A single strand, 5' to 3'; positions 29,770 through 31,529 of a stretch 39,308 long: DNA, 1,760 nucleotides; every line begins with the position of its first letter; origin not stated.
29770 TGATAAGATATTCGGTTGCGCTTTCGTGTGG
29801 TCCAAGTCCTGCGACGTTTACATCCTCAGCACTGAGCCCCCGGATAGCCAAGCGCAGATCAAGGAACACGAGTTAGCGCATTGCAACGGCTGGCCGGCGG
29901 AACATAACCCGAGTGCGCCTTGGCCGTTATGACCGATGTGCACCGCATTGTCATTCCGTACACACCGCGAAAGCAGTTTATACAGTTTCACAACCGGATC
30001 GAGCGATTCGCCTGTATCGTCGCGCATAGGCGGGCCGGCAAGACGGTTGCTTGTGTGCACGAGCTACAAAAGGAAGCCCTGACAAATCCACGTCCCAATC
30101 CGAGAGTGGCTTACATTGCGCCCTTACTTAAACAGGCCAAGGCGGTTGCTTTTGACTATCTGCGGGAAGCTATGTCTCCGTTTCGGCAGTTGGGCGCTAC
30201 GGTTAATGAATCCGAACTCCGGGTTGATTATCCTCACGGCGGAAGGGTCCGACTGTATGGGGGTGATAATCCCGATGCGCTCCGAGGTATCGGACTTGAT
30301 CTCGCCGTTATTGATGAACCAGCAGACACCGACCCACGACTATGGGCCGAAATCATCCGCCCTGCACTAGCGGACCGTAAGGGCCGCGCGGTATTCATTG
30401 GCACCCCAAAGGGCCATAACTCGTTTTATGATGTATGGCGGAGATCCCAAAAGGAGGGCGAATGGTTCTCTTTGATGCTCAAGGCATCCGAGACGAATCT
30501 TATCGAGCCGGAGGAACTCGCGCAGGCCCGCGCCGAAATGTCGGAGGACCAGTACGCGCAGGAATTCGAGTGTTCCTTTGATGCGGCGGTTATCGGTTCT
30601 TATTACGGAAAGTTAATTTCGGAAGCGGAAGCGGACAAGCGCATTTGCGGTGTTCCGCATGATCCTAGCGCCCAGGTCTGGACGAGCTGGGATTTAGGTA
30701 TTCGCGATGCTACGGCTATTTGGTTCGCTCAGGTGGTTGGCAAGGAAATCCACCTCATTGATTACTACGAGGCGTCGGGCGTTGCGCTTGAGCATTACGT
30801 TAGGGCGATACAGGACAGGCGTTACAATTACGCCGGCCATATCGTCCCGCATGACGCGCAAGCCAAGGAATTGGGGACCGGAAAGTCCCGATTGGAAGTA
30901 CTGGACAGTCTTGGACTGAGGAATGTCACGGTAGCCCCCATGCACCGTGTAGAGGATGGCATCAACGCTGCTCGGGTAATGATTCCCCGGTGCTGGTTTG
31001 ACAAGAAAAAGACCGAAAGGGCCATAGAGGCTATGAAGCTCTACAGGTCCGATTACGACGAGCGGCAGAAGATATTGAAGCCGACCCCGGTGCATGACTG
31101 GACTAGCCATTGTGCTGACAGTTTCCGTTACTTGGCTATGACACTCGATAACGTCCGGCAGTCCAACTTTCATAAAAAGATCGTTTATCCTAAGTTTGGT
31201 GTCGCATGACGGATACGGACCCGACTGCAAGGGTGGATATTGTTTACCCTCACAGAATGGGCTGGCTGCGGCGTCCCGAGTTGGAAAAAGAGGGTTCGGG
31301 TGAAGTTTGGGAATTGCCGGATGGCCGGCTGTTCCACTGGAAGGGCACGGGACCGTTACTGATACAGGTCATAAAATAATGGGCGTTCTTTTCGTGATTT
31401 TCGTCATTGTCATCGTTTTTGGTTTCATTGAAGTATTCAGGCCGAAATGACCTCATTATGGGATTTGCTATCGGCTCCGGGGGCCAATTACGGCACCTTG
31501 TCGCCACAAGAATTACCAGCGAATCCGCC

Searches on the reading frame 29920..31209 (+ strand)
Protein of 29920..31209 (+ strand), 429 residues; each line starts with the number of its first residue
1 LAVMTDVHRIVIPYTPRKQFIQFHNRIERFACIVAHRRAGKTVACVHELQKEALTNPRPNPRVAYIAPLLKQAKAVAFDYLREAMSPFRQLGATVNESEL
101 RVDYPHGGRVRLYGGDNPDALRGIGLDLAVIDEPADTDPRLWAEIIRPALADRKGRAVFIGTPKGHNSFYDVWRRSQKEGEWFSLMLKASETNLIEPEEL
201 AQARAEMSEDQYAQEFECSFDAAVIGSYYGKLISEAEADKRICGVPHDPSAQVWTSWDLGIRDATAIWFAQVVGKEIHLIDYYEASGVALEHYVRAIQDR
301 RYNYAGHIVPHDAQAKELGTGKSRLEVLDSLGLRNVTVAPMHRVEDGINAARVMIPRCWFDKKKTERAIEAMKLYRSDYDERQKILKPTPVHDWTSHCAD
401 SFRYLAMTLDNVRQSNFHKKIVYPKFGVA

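Call 3: search_protein_families(library=pfam, proteins=[window:29920-31209:+], max_evalue=1)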
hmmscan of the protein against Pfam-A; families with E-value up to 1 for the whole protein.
window:29920-31209:+ (429 aa): 4 families
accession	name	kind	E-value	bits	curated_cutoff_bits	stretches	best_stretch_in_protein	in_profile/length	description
PF03237.21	Terminase_6N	-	3.3e-10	40.4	22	1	33-220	2-200/215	Terminase large subunit, T4likevirus-type, N-terminal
PF03354.21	TerL_ATPase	-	0.006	16.8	23.7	1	26-167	20-164/178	Terminase large subunit, ATPase domain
PF17289.8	Terminase_6C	-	0.0094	16.4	22.6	1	257-377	3-129/155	Terminase RNaseH-like domain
PF21179.3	BldD-like_C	-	0.19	12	27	1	289-309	19-39/70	DNA-binding protein BldD-like, C-terminal domain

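Call 4: search_protein_families(library=phrogs, proteins=[window:29920-31209:+], max_evalue=0.01)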
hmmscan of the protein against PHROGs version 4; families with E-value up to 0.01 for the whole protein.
window:29920-31209:+ (429 aa): 5 families
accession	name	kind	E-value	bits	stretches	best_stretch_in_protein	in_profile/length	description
phrog_2472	-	unknown function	1.2e-44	154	1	218-418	109-317/324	-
phrog_2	-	head and packaging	3.1e-43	149.6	1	12-413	262-596/807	terminase large subunit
phrog_7579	-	head and packaging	7.3e-19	68.9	1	28-222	17-215/239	terminase large subunit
phrog_3167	-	unknown function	6e-05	23.8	1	31-134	7-107/124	-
phrog_9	-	head and packaging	0.0039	17.1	0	57-174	253-373/812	terminase large subunit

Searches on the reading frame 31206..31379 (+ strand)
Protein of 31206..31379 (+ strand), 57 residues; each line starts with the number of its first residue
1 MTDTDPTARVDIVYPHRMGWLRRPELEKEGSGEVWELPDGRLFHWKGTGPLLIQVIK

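Call 94: search_protein_families(library=ncbifam, proteins=[window:31206-31379:+], max_evalue=0.01)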
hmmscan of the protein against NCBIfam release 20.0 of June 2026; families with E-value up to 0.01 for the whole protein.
window:31206-31379:+ (57 aa): 0 families
